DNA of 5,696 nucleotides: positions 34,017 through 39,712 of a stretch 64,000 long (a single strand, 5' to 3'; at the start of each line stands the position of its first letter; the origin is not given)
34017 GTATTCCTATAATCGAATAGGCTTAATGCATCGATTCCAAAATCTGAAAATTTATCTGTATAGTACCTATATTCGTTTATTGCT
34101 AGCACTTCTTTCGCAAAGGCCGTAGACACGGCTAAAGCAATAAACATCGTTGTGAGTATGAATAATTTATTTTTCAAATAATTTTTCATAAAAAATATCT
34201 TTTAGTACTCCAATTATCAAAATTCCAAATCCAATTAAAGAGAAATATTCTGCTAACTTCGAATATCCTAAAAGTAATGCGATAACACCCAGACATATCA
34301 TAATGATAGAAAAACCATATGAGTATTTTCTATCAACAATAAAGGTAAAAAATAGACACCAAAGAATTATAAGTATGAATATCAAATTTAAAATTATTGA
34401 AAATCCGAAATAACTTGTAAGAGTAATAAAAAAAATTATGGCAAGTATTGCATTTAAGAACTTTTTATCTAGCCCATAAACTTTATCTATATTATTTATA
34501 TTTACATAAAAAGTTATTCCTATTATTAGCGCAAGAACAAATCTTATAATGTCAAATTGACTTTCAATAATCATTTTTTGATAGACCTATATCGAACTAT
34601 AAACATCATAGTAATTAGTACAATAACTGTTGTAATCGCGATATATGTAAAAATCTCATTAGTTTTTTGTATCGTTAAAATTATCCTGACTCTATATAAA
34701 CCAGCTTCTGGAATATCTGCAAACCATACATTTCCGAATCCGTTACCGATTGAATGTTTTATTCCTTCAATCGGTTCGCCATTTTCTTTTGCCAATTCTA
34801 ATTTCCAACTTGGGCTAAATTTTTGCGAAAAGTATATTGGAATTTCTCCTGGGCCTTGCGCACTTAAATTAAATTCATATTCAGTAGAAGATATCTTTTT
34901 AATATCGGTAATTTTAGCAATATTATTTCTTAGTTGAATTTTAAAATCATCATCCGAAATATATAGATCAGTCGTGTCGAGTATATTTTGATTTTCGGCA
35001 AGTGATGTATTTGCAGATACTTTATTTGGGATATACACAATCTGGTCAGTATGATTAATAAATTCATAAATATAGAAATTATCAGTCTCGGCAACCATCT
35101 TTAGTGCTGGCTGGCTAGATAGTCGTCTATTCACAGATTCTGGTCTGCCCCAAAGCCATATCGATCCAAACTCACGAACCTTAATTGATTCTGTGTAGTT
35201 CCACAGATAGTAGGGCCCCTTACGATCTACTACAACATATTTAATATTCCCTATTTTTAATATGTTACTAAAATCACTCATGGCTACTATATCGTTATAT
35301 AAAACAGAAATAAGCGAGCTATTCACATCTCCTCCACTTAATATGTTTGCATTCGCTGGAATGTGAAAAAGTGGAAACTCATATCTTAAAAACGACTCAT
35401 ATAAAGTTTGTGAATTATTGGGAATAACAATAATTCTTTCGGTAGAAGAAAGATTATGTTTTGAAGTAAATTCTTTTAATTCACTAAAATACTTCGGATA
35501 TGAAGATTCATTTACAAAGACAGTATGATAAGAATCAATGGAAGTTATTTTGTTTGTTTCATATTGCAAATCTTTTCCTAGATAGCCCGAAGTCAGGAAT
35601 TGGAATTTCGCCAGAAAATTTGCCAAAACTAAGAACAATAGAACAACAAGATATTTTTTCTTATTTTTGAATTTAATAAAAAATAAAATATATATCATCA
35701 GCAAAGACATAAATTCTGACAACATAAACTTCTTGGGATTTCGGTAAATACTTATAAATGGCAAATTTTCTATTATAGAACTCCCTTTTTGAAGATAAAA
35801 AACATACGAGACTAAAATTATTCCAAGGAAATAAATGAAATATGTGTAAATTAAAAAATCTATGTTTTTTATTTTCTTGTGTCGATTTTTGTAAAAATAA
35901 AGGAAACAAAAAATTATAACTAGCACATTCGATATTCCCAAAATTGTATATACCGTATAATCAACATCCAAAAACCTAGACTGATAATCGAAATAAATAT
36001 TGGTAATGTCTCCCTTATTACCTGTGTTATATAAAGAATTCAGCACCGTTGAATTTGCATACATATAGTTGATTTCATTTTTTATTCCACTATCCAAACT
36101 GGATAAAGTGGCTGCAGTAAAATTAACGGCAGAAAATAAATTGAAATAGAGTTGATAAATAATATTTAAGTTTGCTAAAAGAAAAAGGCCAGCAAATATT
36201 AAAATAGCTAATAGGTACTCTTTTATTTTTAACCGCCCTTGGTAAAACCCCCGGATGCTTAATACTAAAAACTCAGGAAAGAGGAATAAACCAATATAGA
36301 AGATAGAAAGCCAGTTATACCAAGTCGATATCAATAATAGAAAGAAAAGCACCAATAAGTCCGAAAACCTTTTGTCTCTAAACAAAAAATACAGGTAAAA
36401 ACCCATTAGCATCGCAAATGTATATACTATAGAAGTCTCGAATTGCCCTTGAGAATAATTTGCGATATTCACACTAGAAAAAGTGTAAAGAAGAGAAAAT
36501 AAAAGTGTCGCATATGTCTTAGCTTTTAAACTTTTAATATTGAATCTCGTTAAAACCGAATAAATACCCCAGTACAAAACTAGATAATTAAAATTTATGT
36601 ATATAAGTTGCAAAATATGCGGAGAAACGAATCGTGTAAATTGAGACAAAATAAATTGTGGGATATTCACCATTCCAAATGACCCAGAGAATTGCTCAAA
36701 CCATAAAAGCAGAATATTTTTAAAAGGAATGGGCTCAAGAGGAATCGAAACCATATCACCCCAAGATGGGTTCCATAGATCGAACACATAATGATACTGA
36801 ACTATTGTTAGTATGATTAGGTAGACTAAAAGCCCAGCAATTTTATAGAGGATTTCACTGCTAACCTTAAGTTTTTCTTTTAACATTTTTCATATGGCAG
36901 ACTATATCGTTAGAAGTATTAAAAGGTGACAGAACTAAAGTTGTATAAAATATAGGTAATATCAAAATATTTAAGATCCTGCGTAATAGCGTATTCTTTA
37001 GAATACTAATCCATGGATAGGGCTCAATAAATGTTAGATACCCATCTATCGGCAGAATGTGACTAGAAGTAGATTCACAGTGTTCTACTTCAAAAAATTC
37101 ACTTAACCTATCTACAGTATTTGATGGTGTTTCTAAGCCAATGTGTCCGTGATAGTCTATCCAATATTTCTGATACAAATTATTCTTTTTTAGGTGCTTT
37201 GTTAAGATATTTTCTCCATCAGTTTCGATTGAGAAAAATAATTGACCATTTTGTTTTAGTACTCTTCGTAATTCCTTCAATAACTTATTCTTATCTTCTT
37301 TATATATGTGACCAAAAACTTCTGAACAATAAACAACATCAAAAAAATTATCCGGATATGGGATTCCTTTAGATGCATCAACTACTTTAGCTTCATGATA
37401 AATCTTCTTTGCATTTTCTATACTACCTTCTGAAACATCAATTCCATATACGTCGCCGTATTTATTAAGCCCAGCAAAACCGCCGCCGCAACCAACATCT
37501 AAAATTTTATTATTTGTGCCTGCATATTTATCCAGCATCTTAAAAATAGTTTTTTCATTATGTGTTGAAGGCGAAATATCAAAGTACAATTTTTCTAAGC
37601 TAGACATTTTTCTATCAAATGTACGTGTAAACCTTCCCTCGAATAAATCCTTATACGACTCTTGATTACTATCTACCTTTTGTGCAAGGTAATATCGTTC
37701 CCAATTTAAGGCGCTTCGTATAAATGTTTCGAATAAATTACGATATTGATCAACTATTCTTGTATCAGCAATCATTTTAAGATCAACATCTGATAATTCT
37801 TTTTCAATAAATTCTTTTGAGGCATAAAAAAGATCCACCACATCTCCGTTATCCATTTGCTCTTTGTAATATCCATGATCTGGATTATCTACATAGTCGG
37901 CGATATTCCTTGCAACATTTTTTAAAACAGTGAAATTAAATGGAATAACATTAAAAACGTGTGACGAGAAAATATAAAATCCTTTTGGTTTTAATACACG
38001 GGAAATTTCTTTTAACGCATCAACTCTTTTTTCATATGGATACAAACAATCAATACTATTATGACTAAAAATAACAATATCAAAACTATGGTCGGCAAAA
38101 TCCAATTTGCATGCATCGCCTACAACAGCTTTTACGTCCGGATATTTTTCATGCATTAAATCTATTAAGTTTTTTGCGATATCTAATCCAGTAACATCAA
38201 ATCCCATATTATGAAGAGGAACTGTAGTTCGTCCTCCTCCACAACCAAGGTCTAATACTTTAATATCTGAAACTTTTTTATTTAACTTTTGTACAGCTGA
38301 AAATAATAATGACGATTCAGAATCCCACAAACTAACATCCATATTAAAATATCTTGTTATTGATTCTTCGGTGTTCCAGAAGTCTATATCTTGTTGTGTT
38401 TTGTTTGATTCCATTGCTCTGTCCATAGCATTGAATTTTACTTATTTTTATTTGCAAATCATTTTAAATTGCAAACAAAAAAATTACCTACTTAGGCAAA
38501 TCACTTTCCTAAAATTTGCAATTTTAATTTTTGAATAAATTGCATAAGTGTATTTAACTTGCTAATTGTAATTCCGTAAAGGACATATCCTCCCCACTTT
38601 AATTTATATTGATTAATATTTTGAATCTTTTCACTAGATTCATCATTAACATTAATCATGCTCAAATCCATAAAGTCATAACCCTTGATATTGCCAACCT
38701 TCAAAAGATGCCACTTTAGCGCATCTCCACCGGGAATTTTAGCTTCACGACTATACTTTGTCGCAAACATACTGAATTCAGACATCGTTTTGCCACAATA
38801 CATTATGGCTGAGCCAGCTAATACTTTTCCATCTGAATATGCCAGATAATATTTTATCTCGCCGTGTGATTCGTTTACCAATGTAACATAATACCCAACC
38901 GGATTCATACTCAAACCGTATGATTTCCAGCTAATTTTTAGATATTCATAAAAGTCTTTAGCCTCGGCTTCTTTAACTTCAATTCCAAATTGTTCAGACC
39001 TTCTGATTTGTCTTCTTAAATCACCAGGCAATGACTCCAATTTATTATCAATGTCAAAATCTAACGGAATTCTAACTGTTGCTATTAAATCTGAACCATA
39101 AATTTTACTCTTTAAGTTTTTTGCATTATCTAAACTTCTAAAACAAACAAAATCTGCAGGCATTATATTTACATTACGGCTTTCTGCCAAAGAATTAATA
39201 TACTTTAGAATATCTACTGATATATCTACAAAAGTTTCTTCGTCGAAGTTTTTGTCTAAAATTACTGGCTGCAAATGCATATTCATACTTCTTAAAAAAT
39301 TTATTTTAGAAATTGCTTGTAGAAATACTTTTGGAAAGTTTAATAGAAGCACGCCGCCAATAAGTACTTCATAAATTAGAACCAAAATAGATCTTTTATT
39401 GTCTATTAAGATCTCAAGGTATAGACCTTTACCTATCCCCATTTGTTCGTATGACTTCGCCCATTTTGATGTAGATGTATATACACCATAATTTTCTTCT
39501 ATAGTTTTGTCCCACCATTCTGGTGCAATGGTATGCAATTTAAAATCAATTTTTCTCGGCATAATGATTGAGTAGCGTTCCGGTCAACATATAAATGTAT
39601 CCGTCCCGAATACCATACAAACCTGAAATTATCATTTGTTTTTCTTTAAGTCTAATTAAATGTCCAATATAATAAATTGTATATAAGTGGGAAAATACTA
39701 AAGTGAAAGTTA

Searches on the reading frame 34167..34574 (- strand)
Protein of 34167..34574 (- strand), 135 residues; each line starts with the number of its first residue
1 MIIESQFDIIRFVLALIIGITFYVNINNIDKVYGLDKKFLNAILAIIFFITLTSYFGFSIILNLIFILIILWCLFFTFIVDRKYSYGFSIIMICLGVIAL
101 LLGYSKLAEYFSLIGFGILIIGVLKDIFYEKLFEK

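Call 29: search_protein_families(library=pfam, proteins=[window:34167-34574:-], max_evalue=0.001)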
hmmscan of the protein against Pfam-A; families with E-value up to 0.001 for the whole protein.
window:34167-34574:- (135 aa): 0 families

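Call 56: search_protein_families(library=ncbifam, proteins=[window:34167-34574:-], max_evalue=0.001)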
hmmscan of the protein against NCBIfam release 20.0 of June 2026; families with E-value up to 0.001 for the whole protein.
window:34167-34574:- (135 aa): 0 families

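Call 79: search_protein_families(library=pfam, proteins=[window:34167-34574:-], max_evalue=5)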
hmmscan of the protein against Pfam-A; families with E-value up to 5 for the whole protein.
window:34167-34574:- (135 aa): 3 families
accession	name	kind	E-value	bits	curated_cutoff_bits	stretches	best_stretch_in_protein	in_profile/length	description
PF10101.14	DUF2339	-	0.0026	17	33.6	1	12-125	519-624/659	Predicted membrane protein (DUF2339)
PF15817.10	TMEM40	-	0.05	13.8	27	1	87-125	48-86/120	Transmembrane protein 40 family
PF25750.1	CMV_UL148C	-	1.2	10.1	27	1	57-98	9-49/77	Human cytomegalovirus UL148C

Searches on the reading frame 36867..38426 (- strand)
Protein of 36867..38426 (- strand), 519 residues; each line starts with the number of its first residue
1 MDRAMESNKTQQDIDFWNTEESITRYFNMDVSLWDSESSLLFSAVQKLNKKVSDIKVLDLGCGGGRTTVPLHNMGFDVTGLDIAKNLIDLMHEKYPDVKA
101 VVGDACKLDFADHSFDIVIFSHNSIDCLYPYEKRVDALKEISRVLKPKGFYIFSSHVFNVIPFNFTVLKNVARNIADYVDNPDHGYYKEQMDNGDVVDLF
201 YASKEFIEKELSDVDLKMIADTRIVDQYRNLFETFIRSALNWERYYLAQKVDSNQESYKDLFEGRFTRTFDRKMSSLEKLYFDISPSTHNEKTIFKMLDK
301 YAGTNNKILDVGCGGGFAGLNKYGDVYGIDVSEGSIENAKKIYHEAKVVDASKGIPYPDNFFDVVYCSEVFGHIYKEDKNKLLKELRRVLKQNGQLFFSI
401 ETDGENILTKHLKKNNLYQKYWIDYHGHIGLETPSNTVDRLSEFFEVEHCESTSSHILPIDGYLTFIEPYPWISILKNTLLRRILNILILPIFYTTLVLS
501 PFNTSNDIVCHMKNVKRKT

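Call 10: search_protein_families(library=pfam, proteins=[window:36867-38426:-], max_evalue=0.001)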
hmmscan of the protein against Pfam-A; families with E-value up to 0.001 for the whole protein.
window:36867-38426:- (519 aa): 20 families
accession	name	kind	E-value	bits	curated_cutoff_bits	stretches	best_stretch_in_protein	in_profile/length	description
PF08241.18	Methyltransf_11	-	2.1e-43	147.3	21.2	2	58-153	1-95/95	Methyltransferase domain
PF13649.12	Methyltransf_25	-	4e-39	133.7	27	2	57-149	1-97/97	Methyltransferase domain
PF13847.12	Methyltransf_31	-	5.2e-32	111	27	2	305-419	4-129/145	Methyltransferase domain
PF08242.18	Methyltransf_12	-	5.5e-25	88.4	30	2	309-396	1-98/98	Methyltransferase domain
PF13489.12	Methyltransf_23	-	2.1e-21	76.8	27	2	302-430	20-143/164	Methyltransferase domain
PF01209.24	Ubie_methyltran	-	1.1e-16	61.4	20.1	2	45-150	39-148/233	ubiE/COQ5 methyltransferase family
PF03141.22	Methyltransf_29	-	2.2e-12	46.8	23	2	49-157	113-221/506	Putative S-adenosyl-L-methionine-dependent methyltransferase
PF03848.20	TehB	-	1.1e-09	38.5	20.4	1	42-94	19-71/193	Tellurite resistance protein TehB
PF05148.21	Methyltransf_8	-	1.2e-09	38.8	27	1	25-152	46-155/219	Hypothetical methyltransferase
PF07021.18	MetW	-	9.1e-09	35.7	21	1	47-130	9-91/193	Methionine biosynthesis protein MetW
PF03291.22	mRNA_G-N7_MeTrfase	-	8.6e-08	32.1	26.6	0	299-375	50-135/315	mRNA (guanine-N(7))-methyltransferase domain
PF05219.18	DREV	-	4.6e-07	29.7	26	0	41-171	82-200/265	DREV methyltransferase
PF05175.20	MTS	-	1.9e-06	28.1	23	0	35-99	17-79/170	Methyltransferase small domain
PF05401.17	NodS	-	9.9e-06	26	24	0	48-156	37-147/201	Nodulation protein S (NodS)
PF02353.26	CMAS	-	1.3e-05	25.1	27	0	306-402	64-168/273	Mycolic acid cyclopropane synthetase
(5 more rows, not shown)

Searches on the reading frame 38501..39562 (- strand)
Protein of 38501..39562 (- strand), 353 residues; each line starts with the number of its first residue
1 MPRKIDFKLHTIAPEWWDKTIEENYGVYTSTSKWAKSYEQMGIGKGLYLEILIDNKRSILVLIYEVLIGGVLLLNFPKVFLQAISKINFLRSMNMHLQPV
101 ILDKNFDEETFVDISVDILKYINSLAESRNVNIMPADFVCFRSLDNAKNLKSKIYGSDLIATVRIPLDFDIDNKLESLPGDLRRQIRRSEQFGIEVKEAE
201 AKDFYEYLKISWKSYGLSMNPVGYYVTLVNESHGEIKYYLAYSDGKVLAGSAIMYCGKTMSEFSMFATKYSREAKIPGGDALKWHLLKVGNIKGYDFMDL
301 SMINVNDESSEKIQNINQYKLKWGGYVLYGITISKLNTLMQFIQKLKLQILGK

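Call 10: search_protein_families(library=pfam, proteins=[window:38501-39562:-], max_evalue=0.001)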
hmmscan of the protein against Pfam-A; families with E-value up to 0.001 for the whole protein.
window:38501-39562:- (353 aa): 1 family
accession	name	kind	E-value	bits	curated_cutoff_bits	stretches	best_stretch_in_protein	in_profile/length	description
PF13480.13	Acetyltransf_6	-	4e-05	24.2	22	1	181-300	6-134/143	Acetyltransferase (GNAT) domain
